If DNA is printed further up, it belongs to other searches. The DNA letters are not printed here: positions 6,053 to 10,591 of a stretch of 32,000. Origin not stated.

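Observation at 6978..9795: DUS embedded in-frame in the rhs core, coinciding with cassette breakpoints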

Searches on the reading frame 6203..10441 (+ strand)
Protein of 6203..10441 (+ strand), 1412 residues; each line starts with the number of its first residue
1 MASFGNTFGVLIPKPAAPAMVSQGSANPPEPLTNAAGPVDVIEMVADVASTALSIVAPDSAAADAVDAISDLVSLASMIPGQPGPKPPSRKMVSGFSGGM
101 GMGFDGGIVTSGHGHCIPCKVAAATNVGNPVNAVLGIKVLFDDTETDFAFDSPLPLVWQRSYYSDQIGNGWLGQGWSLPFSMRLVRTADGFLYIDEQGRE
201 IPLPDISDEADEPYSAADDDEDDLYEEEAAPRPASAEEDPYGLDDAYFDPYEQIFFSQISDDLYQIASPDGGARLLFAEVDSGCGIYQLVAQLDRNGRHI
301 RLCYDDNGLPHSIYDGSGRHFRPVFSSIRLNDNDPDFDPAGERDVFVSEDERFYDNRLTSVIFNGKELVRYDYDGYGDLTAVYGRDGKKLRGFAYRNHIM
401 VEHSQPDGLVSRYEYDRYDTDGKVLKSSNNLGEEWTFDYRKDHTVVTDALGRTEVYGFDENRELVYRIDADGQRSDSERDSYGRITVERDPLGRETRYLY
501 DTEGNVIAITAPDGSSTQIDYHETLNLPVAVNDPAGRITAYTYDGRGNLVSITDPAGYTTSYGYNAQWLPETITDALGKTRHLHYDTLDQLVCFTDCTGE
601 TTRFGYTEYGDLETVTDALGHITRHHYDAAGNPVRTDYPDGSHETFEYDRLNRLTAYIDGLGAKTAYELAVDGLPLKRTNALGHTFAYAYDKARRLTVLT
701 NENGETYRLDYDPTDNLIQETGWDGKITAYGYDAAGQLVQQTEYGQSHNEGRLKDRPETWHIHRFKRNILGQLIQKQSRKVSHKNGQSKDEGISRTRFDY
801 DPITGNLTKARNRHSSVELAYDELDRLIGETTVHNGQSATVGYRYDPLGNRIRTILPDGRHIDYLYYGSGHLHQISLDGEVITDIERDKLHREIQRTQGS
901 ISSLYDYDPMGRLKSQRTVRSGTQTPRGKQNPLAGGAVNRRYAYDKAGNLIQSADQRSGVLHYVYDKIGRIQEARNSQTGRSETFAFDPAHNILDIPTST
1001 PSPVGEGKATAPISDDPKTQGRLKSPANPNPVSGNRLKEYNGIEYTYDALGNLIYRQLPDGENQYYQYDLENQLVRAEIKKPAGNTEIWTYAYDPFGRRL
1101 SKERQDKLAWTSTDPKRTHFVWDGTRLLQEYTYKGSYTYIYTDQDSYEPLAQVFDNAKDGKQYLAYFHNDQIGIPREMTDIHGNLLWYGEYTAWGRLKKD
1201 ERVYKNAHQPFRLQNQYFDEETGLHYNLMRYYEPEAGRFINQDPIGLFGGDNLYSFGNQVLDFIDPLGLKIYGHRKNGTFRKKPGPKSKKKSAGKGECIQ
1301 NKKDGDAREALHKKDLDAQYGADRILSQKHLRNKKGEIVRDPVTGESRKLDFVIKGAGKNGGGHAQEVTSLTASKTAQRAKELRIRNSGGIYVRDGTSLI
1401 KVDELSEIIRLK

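Call 7: search_protein_families(library=pfam, proteins=[window:6203-10441:+], max_evalue=0.01)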
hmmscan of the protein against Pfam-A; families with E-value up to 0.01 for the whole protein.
window:6203-10441:+ (1412 aa): 3 families
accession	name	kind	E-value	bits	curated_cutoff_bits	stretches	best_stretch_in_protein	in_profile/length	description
PF05593.20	RHS_repeat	-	1.6e-68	226.4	22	9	526-557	5-36/38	RHS Repeat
PF20148.4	DUF6531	-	6.3e-21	74.9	24.1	1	128-202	1-73/74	Domain of unknown function (DUF6531)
PF03527.20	RHS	-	3.6e-13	49.6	27.9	1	1165-1199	2-36/38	RHS protein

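Call 11: find_related_loci(query=window:6203-9970:+, collection=genome_contigs, flank=10000)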
Query window:6203-9970:+ (1256 aa) in genome_contigs; peptide patterns used: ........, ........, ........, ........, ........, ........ (x = any residue, [..] = any of these).
137 stretches matched a pattern; 76 encode a relative of the query (tblastn E <= 1e-3); 68 distinct loci.
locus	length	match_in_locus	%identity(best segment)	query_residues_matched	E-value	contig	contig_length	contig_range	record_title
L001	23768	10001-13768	97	1-1256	0e+0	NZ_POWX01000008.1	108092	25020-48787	Neisseria mucosa strain C2008000159 C2008000159_S12_ctg_3091, whole genome shotgun sequence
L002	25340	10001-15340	96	1-1256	0e+0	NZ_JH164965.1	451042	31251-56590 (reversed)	Neisseria sp. GT4A_CT1 supercont1.2, whole genome shotgun sequence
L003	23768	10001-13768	96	1-1256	0e+0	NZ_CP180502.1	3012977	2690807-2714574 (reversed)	Neisseria sp. CP9 chromosome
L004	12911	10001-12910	97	1-1117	0e+0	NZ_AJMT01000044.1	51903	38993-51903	Neisseria sicca VK64 ctg120005024931, whole genome shotgun sequence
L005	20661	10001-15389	97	1-1256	0e+0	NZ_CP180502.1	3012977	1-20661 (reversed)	Neisseria sp. CP9 chromosome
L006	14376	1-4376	95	257-1256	0e+0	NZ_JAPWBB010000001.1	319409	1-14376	Neisseria sp. 27098_8_112 contig00001, whole genome shotgun sequence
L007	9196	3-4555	96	368-1256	0e+0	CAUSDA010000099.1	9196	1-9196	MAG TPA_asm: uncultured Neisseria sp. isolate ERR9969139_bin.24_MetaWRAP_v1.3_MAG genome assembly, contig: ERZ21615949.2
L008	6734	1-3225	64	147-1256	0e+0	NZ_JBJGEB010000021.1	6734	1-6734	Neisseria oralis strain EXNM717 11583762, whole genome shotgun sequence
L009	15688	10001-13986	96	1-1256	0e+0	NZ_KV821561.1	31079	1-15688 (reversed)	Neisseria sp. HMSC065D04 Scaffold1091, whole genome shotgun sequence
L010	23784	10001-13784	96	1-1256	0e+0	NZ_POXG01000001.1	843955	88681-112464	Neisseria sicca strain C2010005502 C2010005502_S29_ctg_3132, whole genome shotgun sequence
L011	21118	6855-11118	95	375-1256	0e+0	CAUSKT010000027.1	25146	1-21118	MAG TPA_asm: uncultured Neisseria sp. isolate SRR5395374_bin.13_MetaWRAP_v1.3_MAG genome assembly, contig: ERZ14221179_5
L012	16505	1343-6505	93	451-1256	0e+0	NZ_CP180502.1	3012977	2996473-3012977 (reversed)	Neisseria sp. CP9 chromosome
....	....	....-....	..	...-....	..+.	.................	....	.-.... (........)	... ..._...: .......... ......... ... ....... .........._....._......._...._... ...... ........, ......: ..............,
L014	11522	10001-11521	97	1-634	0e+0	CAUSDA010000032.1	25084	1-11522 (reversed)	MAG TPA_asm: uncultured Neisseria sp. isolate ERR9969139_bin.24_MetaWRAP_v1.3_MAG genome assembly, contig: ERZ21615949.6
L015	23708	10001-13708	68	1-1256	0e+0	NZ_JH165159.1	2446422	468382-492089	Neisseria wadsworthii 9715 SCAFFOLD1, whole genome shotgun sequence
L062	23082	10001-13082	73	948-1256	7e-36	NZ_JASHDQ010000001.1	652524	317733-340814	Streptococcus australis strain OMI791 OMI791_00001, whole genome shotgun sequence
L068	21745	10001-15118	82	1043-1256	7e-42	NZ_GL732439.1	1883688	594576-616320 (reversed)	Streptococcus infantis ATCC 700779 SCAFFOLD1, whole genome shotgun sequence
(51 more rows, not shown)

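Call 41: search_protein_families(library=ncbifam, proteins=[L062:4284-6410:-, L062:6673-7578:+, L062:7554-8390:+, L062:8551-10023:+, L062:2187-3119:-, L068:15917-17275:-, L068:17279-18097:-, L068:18097-18888:-, L068:19818-20579:-, L068:292-1059:+], max_evalue=0.00001)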
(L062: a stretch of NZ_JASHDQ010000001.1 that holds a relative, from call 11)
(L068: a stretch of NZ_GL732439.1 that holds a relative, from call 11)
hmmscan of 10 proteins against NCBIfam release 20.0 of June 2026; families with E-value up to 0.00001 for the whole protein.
L062:4284-6410:- (708 aa): 27 families (the best 25 are shown)
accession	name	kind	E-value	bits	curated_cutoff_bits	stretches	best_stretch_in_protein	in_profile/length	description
NF005911.0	PRK07899.1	equivalog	4e-21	75.3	691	1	627-706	203-281/486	30S ribosomal protein S1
NF005208.0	PRK06676.1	equivalog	1.3e-20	73.7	368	1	627-702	188-262/391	30S ribosomal protein S1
NF004954.0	PRK06299.1-4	equivalog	1.5e-19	69.6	727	1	627-701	186-259/560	30S ribosomal protein S1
NF000907.0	PRK00087.1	equivalog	2.9e-19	68.7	624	1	627-701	473-546/671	bifunctional 4-hydroxy-3-methylbut-2-enyl diphosphate reductase/30S ribosomal protein S1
NF004952.0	PRK06299.1-2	equivalog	9.4e-19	67.1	524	1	627-701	213-286/580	30S ribosomal protein S1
NF004951.0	PRK06299.1-1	equivalog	1.4e-18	66.6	918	1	627-701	186-259/556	30S ribosomal protein S1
NF040579.1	S1_dom_CvfD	subfamily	1.2e-16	61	117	1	631-703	2-74/113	CvfD/Ygs/GSP13 family RNA-binding post-transcriptional regulator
TIGR00717.1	rpsA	equivalog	1.5e-16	60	577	1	627-702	182-256/516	30S ribosomal protein S1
NF004955.0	PRK06299.1-5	equivalog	2.5e-16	59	878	1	627-701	193-266/566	30S ribosomal protein S1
NF004953.0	PRK06299.1-3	equivalog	6.3e-16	57.8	720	1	627-701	208-281/580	30S ribosomal protein S1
NF005973.0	PRK08059.1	equivalog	1.9e-15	57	148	1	629-705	4-80/123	S1 domain-containing post-transcriptional regulator GSP13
NF006363.0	PRK08582.1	equivalog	1.9e-14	54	171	1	630-701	3-73/140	S1 domain-containing RNA-binding protein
NF008805.1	PRK11824.1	equivalog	5.2e-14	51.6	471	1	628-701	608-680/683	polyribonucleotide nucleotidyltransferase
NF010379.0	PRK13806.1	equivalog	5.9e-14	51.6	648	1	629-701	289-362/491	30S ribosomal protein S1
TIGR03591.1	polynuc_phos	equivalog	6.6e-13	48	525.05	1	628-701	614-686/689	polyribonucleotide nucleotidyltransferase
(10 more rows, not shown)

L062:6673-7578:+ (301 aa): 2 families
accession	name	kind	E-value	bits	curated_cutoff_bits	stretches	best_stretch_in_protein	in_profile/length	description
NF033936.1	CuZnOut_SO0444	equivalog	1.6e-27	96.5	300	2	18-156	1-137/351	SO_0444 family Cu/Zn efflux transporter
NF040736.1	efflux_SaoE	equivalog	1.3e-17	64.1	325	1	18-296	11-293/352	efflux transporter SaoE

L062:7554-8390:+ (278 aa): 1 family
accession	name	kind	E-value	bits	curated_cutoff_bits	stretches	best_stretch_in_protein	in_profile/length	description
TIGR03943.1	TIGR03943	equivalog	4.3e-52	176.7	88.8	1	26-273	1-221/221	TIGR03943 family putative permease subunit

L062:8551-10023:+ (490 aa): 3 families
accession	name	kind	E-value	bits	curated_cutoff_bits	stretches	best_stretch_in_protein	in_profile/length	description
TIGR00871.1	zwf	equivalog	3e-167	557.2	400.6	1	6-483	2-484/486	glucose-6-phosphate dehydrogenase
NF009492.0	PRK12853.1-3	equivalog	1.6e-116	390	428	1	5-474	8-463/472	glucose-6-phosphate dehydrogenase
NF004331.0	PRK05722.2-1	equivalog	2.9e-79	267.3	622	2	10-359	7-329/425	glucose-6-phosphate dehydrogenase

L062:2187-3119:- (310 aa): 2 families
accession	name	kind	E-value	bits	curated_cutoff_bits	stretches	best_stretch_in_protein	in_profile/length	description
TIGR00679.1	hpr-ser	equivalog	2.7e-110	368.3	240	1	3-302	1-299/300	HPr(Ser) kinase/phosphatase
NF003883.0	PRK05428.2-1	equivalog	1.4e-38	132.2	252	1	134-307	15-185/189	HPr kinase/phosphorylase-related protein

L068:15917-17275:- (452 aa): 11 families
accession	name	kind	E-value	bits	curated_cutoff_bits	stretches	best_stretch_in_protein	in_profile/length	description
TIGR00064.1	ftsY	equivalog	9.1e-106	353.2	260.7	1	176-448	2-279/279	signal recognition particle-docking protein FtsY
TIGR00959.1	ffh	equivalog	3.6e-62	210.6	473.2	1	180-447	29-293/428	signal recognition particle protein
TIGR01425.1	SRP54_euk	equivalog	5.4e-50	170.5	576.25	1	178-448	28-294/428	signal recognition particle protein SRP54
TIGR03499.1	FlhF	equivalog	1.3e-23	84.4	174.15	1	69-340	55-286/286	flagellar biosynthesis GTPase FlhF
NF009368.0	PRK12726.1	equivalog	1.6e-15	57.1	832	1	250-433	208-382/407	flagellar biosynthesis regulator FlhF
NF005230.0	PRK06731.1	equivalog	4.9e-15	55.5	553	1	209-432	52-261/281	flagellar biosynthesis regulator FlhF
NF011312.0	PRK14723.1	equivalog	8.2e-15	54.3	951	1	125-432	82-362/768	flagellar biosynthesis regulator FlhF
NF009366.0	PRK12723.1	equivalog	3.3e-12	46.2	585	1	176-427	106-346/388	flagellar biosynthesis regulator FlhF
NF009367.0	PRK12724.1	equivalog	8.5e-12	44.6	718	1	249-414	224-380/433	flagellar biosynthesis regulator FlhF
NF011310.0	PRK14721.1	equivalog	6.9e-10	38.7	725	1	238-421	183-356/423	flagellar biosynthesis regulator FlhF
NF011311.0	PRK14722.1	equivalog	4.4e-08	32.6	777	1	249-434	138-322/374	flagellar biosynthesis regulator FlhF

L068:17279-18097:- (272 aa): 22 families
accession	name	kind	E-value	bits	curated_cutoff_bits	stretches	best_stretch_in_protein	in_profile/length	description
NF007806.0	PRK10513.1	equivalog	1.4e-68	231.3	273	1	4-269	3-269/270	sugar-phosphatase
TIGR00099.1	Cof-subfamily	subfamily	1.1e-60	205.3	137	1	6-264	1-256/256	Cof-type HAD-IIB family hydrolase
TIGR01484.1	HAD-SF-IIB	subfamily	2.5e-33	116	41.8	1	6-236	1-221/221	HAD-IIB family hydrolase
NF045966.1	YcsE_rel_Pase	equivalog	2.8e-29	102.4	220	1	4-259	2-255/265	YcsE-related riboflavin metabolism phosphatase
NF002245.0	PRK01158.1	equivalog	2.3e-28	99.1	198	2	192-261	154-223/233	phosphoglycolate phosphatase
NF007821.0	PRK10530.1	equivalog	2e-26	92.9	274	1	4-269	3-272/272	pyridoxal phosphatase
NF011705.0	PRK15126.1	equivalog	7.9e-25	87.7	336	1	5-247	3-240/272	HMP-PP phosphatase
TIGR01487.1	Pglycolate_arch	equivalog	1.8e-23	83.6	122.75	2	191-258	143-210/215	phosphoglycolate phosphatase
TIGR01482.1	SPP-subfamily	subfamily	5.8e-22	78.4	107.15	2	190-260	144-217/225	sucrose-phosphate phosphatase subfamily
NF008213.0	PRK10976.1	equivalog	1.2e-17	64.3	386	1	5-266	3-262/266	sugar/pyridoxal phosphate phosphatase YigL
TIGR01486.1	HAD-SF-IIB-MPGP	subfamily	8.5e-11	41.6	164.75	1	6-263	1-250/257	mannosyl-3-phosphoglycerate phosphatase family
TIGR01670.1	KdsC-phosphatas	subfamily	1.4e-09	38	106.95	1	196-270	77-151/154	3-deoxy-D-manno-octulosonate 8-phosphate phosphatase, YrbI family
NF008350.0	PRK11133.1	equivalog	2.7e-09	36.6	413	1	195-250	248-302/324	phosphoserine phosphatase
TIGR00338.1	serB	equivalog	5.6e-09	35.9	144.15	1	195-250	152-206/219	phosphoserine phosphatase SerB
NF001216.0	PRK00192.1-2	equivalog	1.8e-07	30.8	353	0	6-101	8-101/275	mannosyl-3-phosphoglycerate phosphatase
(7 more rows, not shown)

L068:18097-18888:- (263 aa): 21 families
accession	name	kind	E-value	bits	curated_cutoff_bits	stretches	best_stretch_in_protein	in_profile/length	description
TIGR00099.1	Cof-subfamily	subfamily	1.8e-44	152.2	137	1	4-259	1-255/256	Cof-type HAD-IIB family hydrolase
NF045966.1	YcsE_rel_Pase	equivalog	7.9e-32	110.8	220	1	2-259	2-258/265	YcsE-related riboflavin metabolism phosphatase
TIGR01484.1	HAD-SF-IIB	subfamily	7.2e-24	85.1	41.8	1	4-232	1-220/221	HAD-IIB family hydrolase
TIGR01487.1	Pglycolate_arch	equivalog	7.2e-22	78.3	122.75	2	133-250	88-205/215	phosphoglycolate phosphatase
NF002245.0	PRK01158.1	equivalog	1.1e-21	77.2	198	1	1-250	2-215/233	phosphoglycolate phosphatase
NF007806.0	PRK10513.1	equivalog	7e-21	74.8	273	1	2-257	3-261/270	sugar-phosphatase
NF011705.0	PRK15126.1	equivalog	4.9e-20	72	336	1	1-260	1-258/272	HMP-PP phosphatase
TIGR01482.1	SPP-subfamily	subfamily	1.1e-18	67.6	107.15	1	5-248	1-205/225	sucrose-phosphate phosphatase subfamily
NF007821.0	PRK10530.1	equivalog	4e-16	59.1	274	1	3-258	4-265/272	pyridoxal phosphatase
NF008213.0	PRK10976.1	equivalog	8.9e-13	48.4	386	1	1-261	1-261/266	sugar/pyridoxal phosphate phosphatase YigL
TIGR01670.1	KdsC-phosphatas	subfamily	1.3e-10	41.4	106.95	1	192-252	76-136/154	3-deoxy-D-manno-octulosonate 8-phosphate phosphatase, YrbI family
TIGR01486.1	HAD-SF-IIB-MPGP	subfamily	4.4e-09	36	164.75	0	4-73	1-69/257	mannosyl-3-phosphoglycerate phosphatase family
NF058599.1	KDN-9-PPhBT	equivalog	5.2e-09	36.5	180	1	186-250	70-135/152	3-deoxy-D-glycero-D-galacto-nonulopyranosonate 9-phosphatase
NF001218.0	PRK00192.1-5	equivalog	1.9e-08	34.3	362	1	4-240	6-244/275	mannosyl-3-phosphoglycerate phosphatase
NF008350.0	PRK11133.1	equivalog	4.8e-08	32.5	413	1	149-257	207-312/324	phosphoserine phosphatase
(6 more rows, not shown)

L068:19818-20579:- (253 aa): 1 family
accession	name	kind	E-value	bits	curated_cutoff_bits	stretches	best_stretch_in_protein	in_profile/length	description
NF003009.0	PRK03826.1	equivalog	3.7e-07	30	122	1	68-206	4-149/197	5'-deoxynucleotidase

L068:292-1059:+ (255 aa): 0 families
